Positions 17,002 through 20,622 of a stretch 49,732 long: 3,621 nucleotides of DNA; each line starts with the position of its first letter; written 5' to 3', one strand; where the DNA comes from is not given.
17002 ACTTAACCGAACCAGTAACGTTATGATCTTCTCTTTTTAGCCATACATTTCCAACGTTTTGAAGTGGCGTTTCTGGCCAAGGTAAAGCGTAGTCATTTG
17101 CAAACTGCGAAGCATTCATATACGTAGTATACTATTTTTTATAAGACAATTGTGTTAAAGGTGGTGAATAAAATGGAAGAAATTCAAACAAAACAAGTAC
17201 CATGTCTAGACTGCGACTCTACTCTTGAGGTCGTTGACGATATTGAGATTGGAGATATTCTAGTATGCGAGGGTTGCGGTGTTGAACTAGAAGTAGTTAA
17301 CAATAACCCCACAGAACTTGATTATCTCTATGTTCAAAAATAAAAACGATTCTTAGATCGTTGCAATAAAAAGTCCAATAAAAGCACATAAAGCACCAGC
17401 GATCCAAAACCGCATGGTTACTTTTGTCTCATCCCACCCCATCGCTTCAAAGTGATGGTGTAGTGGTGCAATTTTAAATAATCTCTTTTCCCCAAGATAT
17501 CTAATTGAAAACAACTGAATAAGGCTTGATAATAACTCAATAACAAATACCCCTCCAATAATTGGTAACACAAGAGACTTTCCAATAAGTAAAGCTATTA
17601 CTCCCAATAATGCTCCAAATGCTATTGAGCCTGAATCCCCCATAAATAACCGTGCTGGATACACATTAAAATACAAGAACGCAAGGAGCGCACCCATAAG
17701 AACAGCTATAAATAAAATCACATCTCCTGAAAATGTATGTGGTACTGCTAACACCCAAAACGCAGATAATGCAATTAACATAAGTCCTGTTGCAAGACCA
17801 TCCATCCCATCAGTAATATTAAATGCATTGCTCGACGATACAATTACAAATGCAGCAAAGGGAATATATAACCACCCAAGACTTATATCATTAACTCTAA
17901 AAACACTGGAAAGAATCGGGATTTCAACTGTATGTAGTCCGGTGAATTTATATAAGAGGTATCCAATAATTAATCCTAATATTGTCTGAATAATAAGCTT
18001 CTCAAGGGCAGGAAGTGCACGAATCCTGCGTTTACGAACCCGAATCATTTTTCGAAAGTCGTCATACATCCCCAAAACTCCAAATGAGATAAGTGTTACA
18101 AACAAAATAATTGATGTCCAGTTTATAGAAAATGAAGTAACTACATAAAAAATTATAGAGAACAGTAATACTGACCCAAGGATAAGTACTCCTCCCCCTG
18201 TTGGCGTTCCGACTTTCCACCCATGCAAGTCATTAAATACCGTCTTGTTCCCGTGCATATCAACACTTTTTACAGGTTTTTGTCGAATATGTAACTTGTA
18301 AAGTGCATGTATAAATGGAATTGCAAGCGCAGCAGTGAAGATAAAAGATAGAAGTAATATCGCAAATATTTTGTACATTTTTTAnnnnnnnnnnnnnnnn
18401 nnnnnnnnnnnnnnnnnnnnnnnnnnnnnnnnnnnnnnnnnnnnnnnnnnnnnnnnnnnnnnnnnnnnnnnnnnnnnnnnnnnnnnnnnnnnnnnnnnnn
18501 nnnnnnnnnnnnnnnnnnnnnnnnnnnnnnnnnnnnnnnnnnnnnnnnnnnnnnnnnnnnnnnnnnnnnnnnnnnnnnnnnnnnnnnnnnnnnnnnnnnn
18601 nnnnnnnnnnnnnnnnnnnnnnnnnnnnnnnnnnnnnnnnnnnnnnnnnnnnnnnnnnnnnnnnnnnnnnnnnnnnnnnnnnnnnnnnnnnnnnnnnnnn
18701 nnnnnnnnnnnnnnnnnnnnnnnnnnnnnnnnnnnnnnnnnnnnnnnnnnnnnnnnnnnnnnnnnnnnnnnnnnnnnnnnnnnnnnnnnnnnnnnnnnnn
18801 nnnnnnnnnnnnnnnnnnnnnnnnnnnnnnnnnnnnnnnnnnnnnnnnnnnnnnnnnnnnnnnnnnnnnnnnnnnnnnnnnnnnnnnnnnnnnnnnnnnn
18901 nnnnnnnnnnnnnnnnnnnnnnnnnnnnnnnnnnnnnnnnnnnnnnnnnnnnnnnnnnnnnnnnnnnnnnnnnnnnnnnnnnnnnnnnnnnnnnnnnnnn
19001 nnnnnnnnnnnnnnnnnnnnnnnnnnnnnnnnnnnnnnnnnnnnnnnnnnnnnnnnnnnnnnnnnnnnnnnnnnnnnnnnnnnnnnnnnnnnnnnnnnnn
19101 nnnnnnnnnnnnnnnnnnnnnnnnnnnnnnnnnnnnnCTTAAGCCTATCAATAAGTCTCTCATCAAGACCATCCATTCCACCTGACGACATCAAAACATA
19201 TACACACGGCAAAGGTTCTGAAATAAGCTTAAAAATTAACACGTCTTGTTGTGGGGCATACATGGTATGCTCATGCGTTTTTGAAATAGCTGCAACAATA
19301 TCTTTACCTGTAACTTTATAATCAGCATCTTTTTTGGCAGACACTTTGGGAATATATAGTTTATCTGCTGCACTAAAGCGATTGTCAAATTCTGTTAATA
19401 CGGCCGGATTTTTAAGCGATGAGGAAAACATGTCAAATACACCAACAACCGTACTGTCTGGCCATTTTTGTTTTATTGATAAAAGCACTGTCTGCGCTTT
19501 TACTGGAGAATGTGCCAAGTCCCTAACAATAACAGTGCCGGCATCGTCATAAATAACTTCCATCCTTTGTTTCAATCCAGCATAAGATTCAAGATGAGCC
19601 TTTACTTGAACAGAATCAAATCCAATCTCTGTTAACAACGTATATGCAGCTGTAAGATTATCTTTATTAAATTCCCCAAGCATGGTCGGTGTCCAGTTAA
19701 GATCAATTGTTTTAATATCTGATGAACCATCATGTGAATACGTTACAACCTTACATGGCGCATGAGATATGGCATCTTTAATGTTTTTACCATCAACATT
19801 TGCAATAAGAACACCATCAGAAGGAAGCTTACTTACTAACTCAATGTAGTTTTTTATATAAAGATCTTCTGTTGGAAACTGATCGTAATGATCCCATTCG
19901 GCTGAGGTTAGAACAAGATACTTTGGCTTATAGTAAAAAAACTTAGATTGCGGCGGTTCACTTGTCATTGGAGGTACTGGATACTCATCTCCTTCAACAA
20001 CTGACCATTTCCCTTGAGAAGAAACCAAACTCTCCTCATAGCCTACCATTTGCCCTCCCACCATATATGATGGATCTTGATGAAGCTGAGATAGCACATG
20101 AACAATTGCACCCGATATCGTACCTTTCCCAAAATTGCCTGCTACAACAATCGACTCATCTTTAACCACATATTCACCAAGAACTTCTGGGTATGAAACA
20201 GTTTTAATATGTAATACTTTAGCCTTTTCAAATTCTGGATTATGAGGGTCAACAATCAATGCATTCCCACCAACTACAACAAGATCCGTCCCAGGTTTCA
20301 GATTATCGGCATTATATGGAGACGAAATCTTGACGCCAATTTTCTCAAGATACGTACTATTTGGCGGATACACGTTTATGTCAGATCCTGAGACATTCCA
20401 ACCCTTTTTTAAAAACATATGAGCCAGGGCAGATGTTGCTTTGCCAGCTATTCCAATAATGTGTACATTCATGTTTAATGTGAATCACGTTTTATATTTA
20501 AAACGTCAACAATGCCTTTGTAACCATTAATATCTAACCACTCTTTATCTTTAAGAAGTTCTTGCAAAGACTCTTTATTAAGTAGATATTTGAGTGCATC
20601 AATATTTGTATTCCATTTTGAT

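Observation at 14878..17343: ATP-grasp ligase + fold-type-II PLP enzyme + LysW-like carrier occupy the murD slot between mraY and ftsW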

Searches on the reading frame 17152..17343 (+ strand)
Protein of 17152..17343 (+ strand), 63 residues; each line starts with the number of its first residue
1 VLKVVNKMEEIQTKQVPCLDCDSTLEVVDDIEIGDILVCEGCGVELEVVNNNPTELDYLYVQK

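Call 3: search_protein_families(library=pfam, proteins=[window:17152-17343:+], max_evalue=0.01)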
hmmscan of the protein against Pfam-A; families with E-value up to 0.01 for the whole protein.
window:17152-17343:+ (63 aa): 3 families
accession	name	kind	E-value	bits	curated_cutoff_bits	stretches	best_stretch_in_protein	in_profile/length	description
PF21344.3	Zn_ribbon_LysW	-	1e-11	44.7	27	1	17-57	2-42/46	Alpha-aminoadipate carrier protein LysW-like, globular domain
PF22289.1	DmmA-like_C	-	0.00022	21.5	27.4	1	15-49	1-31/44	Dimethylamine monooxygenase subunit DmmA-like, C-terminal domain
PF08271.17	Zn_Ribbon_TF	-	0.0061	16.5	29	1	18-49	3-32/43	TFIIB zinc-binding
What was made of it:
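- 17173..17343 (+): Carrier: 56-aa LysW-fold zinc ribbon (CxxC...CxxC) with a short tail ending ...YLYVQK. It belongs to the 'EEK class', whose C-terminal Lys is invariant. PF21344 scores 44.7 bits against a cut-off of 27 (call 3).
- Checked: LysW-type zinc ribbon: 17173-17343 (+), 56 aa. PF21344 scores 44.7 bits against a cut-off of 27, E 1e-11 (call 3).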

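Call 4: search_protein_families(library=ncbifam, proteins=[window:17152-17343:+], max_evalue=0.01)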
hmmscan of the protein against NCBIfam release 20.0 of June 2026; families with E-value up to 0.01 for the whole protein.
window:17152-17343:+ (63 aa): 3 families
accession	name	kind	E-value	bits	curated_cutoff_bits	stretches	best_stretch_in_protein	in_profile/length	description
NF041070.1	carrier_LysW_Arch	domain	6.9e-07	29.2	75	1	17-56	4-45/57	alpha-aminoadipate/glutamate carrier protein LysW/ArgW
TIGR01206.1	lysW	equivalog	8.5e-07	28.8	53.2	1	17-57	4-43/54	lysine biosynthesis protein LysW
NF041259.1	mono_DmmA_fam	domain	0.00013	22.2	60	1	8-49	44-83/101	dimethylamine monooxygenase subunit DmmA family protein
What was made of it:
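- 17173..17343 (+): TIGR01206 lysW scores 28.8, below its cut-off of 53.2 (call 4).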

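Call 17: search_solved_structures(query=window:17173-17343:+, max_evalue=10, show_alignments=3)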
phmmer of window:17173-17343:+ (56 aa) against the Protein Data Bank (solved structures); distinct sequences matched with E-value up to 10: 6.
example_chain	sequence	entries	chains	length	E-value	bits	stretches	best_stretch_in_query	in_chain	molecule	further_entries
3wwl_A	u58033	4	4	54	1.5e-05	28.2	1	11-50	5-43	Alpha-aminoadipate carrier protein LysW | OrfF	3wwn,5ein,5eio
5k2m_E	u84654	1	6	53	0.00092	22.7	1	9-52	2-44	Probable lysine biosynthesis protein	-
3vpb_E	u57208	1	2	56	0.2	15.3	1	10-45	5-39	Alpha-aminoadipate carrier protein lysW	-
9z6r_A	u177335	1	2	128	0.22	15.2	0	16-36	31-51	CBS domain containing protein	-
1ma3_A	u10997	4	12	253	0.46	14.2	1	8-37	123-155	Transcriptional regulatory protein, Sir2 family | NAD-dependent deacetylase 2 | NAD-dependent protein deacylase 2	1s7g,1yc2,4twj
2xqn_T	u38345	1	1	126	9.6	10.1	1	7-38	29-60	TESTIN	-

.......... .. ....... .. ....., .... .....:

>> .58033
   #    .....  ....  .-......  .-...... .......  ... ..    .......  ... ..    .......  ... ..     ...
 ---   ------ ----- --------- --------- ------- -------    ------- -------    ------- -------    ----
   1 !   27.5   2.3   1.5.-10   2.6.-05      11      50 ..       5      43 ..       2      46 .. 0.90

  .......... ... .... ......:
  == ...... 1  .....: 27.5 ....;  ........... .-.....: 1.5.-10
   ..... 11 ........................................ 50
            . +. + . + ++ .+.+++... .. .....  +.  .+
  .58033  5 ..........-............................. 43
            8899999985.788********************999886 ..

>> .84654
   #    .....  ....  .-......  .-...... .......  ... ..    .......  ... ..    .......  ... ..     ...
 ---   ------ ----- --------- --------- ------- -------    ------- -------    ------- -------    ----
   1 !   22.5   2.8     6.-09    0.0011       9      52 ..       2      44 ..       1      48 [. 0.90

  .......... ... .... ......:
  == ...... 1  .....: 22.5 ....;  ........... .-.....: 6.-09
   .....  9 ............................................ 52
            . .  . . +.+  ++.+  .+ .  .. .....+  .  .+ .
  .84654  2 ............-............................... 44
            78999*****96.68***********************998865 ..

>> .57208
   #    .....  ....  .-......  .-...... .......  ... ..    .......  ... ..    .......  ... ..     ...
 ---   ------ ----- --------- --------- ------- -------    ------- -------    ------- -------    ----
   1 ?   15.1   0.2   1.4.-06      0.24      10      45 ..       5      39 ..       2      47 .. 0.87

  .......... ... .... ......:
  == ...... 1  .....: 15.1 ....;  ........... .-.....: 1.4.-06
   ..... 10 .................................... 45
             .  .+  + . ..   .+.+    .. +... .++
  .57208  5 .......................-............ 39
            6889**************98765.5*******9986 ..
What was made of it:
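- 17173..17343 (+): The PDB LysW entry 3wwl aligns over the ribbon only (call 17).
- On LysW / amino-group carrier protein: 3wwl LysW aligns over residues 11-50 (call 17).
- Closest known: LysW/ArgW amino-group carrier protein systems. Same: The carrier has the same zinc-ribbon fold (PF21344; PDB 3wwl aligns over the ribbon, calls 3, 17).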

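Call 80: find_homologous_proteins(query=A7, max_evalue=0.001)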
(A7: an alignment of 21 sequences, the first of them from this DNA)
Query A7 (21 sequences) (56 aa, profile of the alignment): 391 proteins with E <= 0.001 among 582 candidates; the best 120 are listed.
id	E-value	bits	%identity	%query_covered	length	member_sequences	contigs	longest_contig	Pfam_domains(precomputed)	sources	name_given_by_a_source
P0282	5.8e-18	82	39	100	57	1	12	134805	PF21344.4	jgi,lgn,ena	-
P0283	6.2e-17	79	40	100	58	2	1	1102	PF21344.4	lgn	-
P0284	6.4e-17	79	38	89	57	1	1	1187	PF21344.4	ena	-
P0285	8.2e-17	78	38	93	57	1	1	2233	PF21344.4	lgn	-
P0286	1.3e-16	78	40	100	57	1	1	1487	PF21344.4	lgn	-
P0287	1.5e-16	78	41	82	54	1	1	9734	PF21344.4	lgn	-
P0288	2.2e-16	77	35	82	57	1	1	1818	PF21344.4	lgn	-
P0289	2.9e-16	77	32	100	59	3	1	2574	PF21344.4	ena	-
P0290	3.3e-16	76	35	93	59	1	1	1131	PF21344.4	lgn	-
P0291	5.9e-16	76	39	100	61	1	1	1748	PF21344.4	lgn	-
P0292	6.2e-16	76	35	82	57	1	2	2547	PF21344.4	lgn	-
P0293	6.8e-16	75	36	89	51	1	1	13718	PF24441.2,PF21344.4,PF13717.12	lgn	-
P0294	1.2e-15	75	33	82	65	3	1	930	PF21344.4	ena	-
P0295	1.2e-15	75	37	82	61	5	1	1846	PF21344.4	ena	-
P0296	1.5e-15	74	30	89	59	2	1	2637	PF21344.4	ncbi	-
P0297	1.7e-15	74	37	89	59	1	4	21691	PF21344.4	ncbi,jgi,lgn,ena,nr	ncbi:lysine biosynthesis protein LysW [Candidatus Microgenomates bacterium]|nr:lysine biosynthesis p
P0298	1.8e-15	74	32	89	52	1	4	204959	PF21344.4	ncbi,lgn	-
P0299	1.8e-15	74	31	57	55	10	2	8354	PF21344.4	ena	-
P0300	2.1e-15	74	35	82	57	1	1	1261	PF21344.4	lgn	-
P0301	2.4e-15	74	38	93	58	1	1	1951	PF21344.4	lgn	-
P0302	2.8e-15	73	31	91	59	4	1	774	PF21344.4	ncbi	-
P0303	3.1e-15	73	42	86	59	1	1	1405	PF21344.4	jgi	jgi:lysine biosynthesis protein LysW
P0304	3.1e-15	73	37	82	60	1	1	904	PF21344.4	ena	-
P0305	3.5e-15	73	37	100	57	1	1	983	PF21344.4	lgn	-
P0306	3.5e-15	73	32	73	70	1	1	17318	PF21344.4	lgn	-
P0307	3.6e-15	73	43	100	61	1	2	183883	PF21344.4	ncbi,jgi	jgi:lysine biosynthesis protein LysW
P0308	3.9e-15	73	39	100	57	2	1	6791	PF21344.4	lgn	-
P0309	6.6e-15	72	37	100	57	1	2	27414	PF21344.4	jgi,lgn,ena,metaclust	metaclust:\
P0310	7.8e-15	72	31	57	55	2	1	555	PF21344.4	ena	-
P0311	8.1e-15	72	33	86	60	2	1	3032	PF21344.4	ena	-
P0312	8.3e-15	72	39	82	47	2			PF21344.4,PF02150.22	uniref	uniref:Lysine biosynthesis protein LysW n=1 Tax=candidate division CPR3 bacterium TaxID=2268181 RepI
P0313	1.1e-14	72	100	100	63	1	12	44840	PF21344.4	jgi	-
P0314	1.3e-14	71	35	88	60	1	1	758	PF21344.4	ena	-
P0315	1.5e-14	71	37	100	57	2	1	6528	PF21344.4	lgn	-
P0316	2.7e-14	70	30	96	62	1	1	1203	PF21344.4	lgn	-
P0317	3.0e-14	70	34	100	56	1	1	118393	PF21344.4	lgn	-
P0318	3.2e-14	70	33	82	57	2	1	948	PF21344.4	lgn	-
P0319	3.6e-14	70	36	70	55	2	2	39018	PF21344.4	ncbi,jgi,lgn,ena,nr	ncbi:MAG: sulfonate ABC transporter [Patescibacteria group bacterium]|nr:sulfonate ABC transporter [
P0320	3.9e-14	70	35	100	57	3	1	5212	PF21344.4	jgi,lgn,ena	jgi:alpha-aminoadipate carrier protein LysW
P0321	4.5e-14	70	33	93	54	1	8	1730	PF21344.4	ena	-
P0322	4.5e-14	70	43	82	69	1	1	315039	PF21344.4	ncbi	-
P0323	4.9e-14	69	38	57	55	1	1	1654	PF21344.4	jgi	jgi:lysine biosynthesis protein LysW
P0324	5.3e-14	69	38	71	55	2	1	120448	PF21344.4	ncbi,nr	ncbi:sulfonate ABC transporter [Candidatus Dojkabacteria bacterium]|nr:sulfonate ABC transporter [Ca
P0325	5.4e-14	69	35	93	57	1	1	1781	PF21344.4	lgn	-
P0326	6.9e-14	69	33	82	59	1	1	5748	PF21344.4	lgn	-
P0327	9.1e-14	69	30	82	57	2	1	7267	PF21344.4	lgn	-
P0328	9.4e-14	69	41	66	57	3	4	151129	PF21344.4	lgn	-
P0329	1.1e-13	68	27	98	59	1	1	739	PF21344.4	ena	-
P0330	1.3e-13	68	32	89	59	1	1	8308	PF21344.4,PF13248.12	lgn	-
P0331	1.4e-13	68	35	71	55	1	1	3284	PF21344.4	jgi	jgi:lysine biosynthesis protein LysW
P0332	1.4e-13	68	27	98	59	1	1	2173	PF21344.4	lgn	-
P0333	1.4e-13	68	39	82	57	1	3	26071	PF21344.4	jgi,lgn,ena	jgi:lysine biosynthesis protein LysW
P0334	1.4e-13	68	31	93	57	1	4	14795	PF21344.4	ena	-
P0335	1.6e-13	68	33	96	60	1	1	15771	PF21344.4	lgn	-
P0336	2.2e-13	67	35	82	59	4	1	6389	PF21344.4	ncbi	-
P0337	2.2e-13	67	40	86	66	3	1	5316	PF21344.4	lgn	-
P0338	2.3e-13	67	33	71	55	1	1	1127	PF21344.4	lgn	-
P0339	2.4e-13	67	33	71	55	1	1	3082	PF21344.4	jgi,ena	-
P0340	2.6e-13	67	33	71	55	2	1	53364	PF21344.4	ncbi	-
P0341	2.7e-13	67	35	86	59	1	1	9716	PF21344.4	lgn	-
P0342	3.1e-13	67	28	70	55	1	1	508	PF21344.4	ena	-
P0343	3.4e-13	67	32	79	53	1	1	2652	PF21344.4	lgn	-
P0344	3.5e-13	67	33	70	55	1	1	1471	PF21344.4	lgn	-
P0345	3.7e-13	67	50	64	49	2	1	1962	PF21344.4,PF08271.18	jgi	jgi:alpha-aminoadipate carrier protein LysW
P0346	3.8e-13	67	36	77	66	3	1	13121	PF21344.4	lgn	-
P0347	4.1e-13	67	33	71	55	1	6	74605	PF21344.4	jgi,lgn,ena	jgi:lysine biosynthesis protein LysW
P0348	4.2e-13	66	35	66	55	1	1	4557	PF21344.4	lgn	-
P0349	4.6e-13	66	38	82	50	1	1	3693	PF21344.4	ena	-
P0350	5.0e-13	66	30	82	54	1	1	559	PF21344.4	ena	-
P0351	5.6e-13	66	37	82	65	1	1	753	PF21344.4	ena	-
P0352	6.6e-13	66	40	75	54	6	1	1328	PF21344.4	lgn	-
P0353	6.7e-13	66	36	100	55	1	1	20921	PF21344.4,PF13717.12,PF02150.22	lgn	-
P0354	6.8e-13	66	43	79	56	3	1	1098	PF24441.2,PF21344.4,PF23548.2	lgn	-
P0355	7.9e-13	66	33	91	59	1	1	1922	PF21344.4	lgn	-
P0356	8.2e-13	66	43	71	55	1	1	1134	PF21344.4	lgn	-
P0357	8.7e-13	65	34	95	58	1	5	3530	PF21344.4,PF08271.18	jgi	jgi:alpha-aminoadipate carrier protein LysW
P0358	9.9e-13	65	29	68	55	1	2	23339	PF21344.4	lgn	-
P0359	1.0e-12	65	35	91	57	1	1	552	PF08274.18,PF21344.4,PF23548.2,PF08271.18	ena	-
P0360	1.1e-12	65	36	89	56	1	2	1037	PF08274.18,PF21344.4,PF23548.2,PF08271.18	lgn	-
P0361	1.1e-12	65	35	89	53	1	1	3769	PF21344.4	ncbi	-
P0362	1.1e-12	65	34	95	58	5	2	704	PF08274.18,PF21344.4,PF23548.2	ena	-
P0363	1.2e-12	65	35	86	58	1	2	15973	PF21344.4,PF02150.22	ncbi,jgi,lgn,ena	-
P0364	1.2e-12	65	36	79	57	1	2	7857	PF21344.4,PF23548.2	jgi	-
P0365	1.3e-12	65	30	82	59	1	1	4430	PF21344.4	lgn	-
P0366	1.3e-12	65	23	63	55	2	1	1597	PF21344.4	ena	-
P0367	1.4e-12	65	31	70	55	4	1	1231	PF21344.4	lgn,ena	-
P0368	1.4e-12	65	31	64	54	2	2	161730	PF21344.4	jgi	-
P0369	1.5e-12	65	37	68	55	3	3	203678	PF21344.4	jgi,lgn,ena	-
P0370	1.5e-12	65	31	70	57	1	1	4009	PF21344.4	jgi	-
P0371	1.8e-12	64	30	82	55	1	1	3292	PF24441.2,PF08274.18,PF21344.4,PF08271.18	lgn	-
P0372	1.8e-12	64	34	68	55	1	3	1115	PF21344.4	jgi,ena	-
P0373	2.0e-12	64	36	75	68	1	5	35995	PF21344.4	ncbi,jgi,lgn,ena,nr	ncbi:MAG: hypothetical protein FJX76_09110 [Armatimonadetes bacterium]|nr:hypothetical protein [Arma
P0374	2.0e-12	64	45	70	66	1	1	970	PF21344.4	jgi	-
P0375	2.1e-12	64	42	61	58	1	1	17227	PF24441.2,PF21344.4,PF24460.2,PF10122.14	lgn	-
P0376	2.2e-12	64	40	80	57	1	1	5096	PF21344.4,PF23548.2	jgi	jgi:alpha-aminoadipate carrier protein LysW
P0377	2.2e-12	64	33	71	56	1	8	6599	PF21344.4,PF08271.18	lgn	-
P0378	2.4e-12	64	33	71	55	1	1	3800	PF21344.4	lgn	-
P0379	2.5e-12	64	45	71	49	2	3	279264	PF21344.4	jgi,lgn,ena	-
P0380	2.6e-12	64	27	100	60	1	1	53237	PF21344.4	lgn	-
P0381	2.6e-12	64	28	77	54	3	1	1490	PF21344.4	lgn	-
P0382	2.7e-12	64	32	68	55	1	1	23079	PF21344.4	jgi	jgi:lysine biosynthesis protein LysW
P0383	2.7e-12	64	27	66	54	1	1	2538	PF21344.4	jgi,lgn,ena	-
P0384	2.9e-12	64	33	86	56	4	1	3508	PF08274.18,PF21344.4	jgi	jgi:alpha-aminoadipate carrier protein LysW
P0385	3.0e-12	64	40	71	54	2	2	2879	PF21344.4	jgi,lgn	-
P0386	3.1e-12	64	37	88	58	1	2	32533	PF21344.4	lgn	-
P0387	3.1e-12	64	43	71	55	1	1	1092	PF08274.18,PF21344.4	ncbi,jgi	-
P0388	3.1e-12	64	42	64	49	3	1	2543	PF21344.4,PF08271.18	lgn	-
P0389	3.2e-12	64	30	77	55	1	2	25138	PF21344.4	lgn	-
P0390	3.2e-12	64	35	93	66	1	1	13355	PF21344.4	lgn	-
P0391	3.3e-12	64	33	71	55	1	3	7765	PF21344.4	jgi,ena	-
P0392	3.3e-12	64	31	70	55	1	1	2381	PF21344.4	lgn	-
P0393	3.3e-12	64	43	71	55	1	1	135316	PF21344.4,PF23548.2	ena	-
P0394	3.7e-12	63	40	71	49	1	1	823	PF21344.4,PF08271.18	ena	-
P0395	3.8e-12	63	43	71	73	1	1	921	PF08274.18,PF21344.4,PF23548.2,PF08271.18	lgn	-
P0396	3.8e-12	63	37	70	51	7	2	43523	PF21344.4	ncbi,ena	-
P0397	3.9e-12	63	33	71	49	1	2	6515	PF21344.4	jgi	jgi:alpha-aminoadipate carrier protein LysW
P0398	3.9e-12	63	50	39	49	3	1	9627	PF21344.4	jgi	jgi:lysine biosynthesis protein LysW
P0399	4.1e-12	63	31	70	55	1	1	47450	PF21344.4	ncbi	ncbi:hypothetical protein ACFLY9_00470 [Patescibacteria group bacterium]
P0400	4.3e-12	63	38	93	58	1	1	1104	PF21344.4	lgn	-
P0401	4.6e-12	63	43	71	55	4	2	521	PF08274.18,PF21344.4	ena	-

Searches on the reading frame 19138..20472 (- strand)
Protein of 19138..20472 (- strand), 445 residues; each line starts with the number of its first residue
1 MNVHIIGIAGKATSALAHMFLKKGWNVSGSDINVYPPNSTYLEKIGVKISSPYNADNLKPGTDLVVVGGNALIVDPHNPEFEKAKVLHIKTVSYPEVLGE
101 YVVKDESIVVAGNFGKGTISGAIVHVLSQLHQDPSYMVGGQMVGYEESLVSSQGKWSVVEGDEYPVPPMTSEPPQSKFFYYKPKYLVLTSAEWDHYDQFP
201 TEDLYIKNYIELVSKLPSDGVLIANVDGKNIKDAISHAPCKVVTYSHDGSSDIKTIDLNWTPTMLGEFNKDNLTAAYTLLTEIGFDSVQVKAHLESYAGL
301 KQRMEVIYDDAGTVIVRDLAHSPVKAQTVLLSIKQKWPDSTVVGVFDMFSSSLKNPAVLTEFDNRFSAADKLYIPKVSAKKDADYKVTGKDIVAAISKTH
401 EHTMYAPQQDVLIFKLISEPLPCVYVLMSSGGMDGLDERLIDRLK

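Call 97: search_solved_structures(query=window:19138-20472:-, max_evalue=1e-8, show_alignments=0)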
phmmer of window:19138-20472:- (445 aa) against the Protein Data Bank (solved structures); distinct sequences matched with E-value up to 1e-8: 15.
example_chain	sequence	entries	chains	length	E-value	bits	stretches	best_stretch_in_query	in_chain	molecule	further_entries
3hn7_A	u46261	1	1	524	8.1e-33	117.3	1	1-235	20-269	UDP-N-acetylmuramate-L-alanine ligase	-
9ir5_A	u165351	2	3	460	9e-33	117.2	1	2-260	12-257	UDP-N-acetylmuramate--L-alanine ligase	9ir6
6cau_A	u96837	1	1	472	3.3e-30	108.7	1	2-259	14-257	UDP-N-acetylmuramate--L-alanine ligase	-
6x9f_A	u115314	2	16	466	2.1e-23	86.3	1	2-259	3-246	UDP-N-acetylmuramate--L-alanine ligase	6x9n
29zm_A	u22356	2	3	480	2.4e-23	86.1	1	2-259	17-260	UDP-N-acetylmuramate--L-alanine ligase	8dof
9s8i_A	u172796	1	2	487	2.5e-23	86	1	2-259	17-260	UDP-N-acetylmuramate--L-alanine ligase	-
2f00_A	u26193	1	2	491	3.5e-22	82.3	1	2-258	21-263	UDP-N-acetylmuramate--L-alanine ligase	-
3eag_A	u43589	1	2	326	8.9e-22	81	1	2-236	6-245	UDP-N-acetylmuramate:L-alanyl-gamma-D-glutamyl-meso-diaminopimelate ligase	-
1j6u_A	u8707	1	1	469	1.3e-21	80.4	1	1-443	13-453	UDP-N-acetylmuramate-alanine ligase MurC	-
1gqq_A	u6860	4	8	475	3e-21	79.2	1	2-259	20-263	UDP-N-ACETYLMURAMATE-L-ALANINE LIGASE | UDP-N-acetylmuramate--alanine ligase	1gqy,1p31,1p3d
8egm_A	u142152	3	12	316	1.4e-19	73.7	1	2-259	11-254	UDP-N-acetylmuramate--L-alanine ligase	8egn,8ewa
5vvw_A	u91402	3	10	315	1.5e-19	73.7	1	2-259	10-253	UDP-N-acetylmuramate--L-alanine ligase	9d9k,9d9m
4hv4_A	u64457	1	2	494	2.2e-19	73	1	2-255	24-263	UDP-N-acetylmuramate--L-alanine ligase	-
7bva_A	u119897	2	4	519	1.3e-17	67.3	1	2-228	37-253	UDP-N-acetylmuramate--L-alanine ligase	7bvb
4bub_A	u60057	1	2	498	7.6e-09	38.3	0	187-354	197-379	UDP-N-ACETYLMURAMOYL-L-ALANYL-D-GLUTAMATE--LD-LYSINE LIGASE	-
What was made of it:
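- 19135..20472 (-): MurC/Mpl-like UDP-MurNAc ligase portion of the same polypeptide. It is equidistant from PDB 3hn7 and MurC 9ir5 (call 97).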
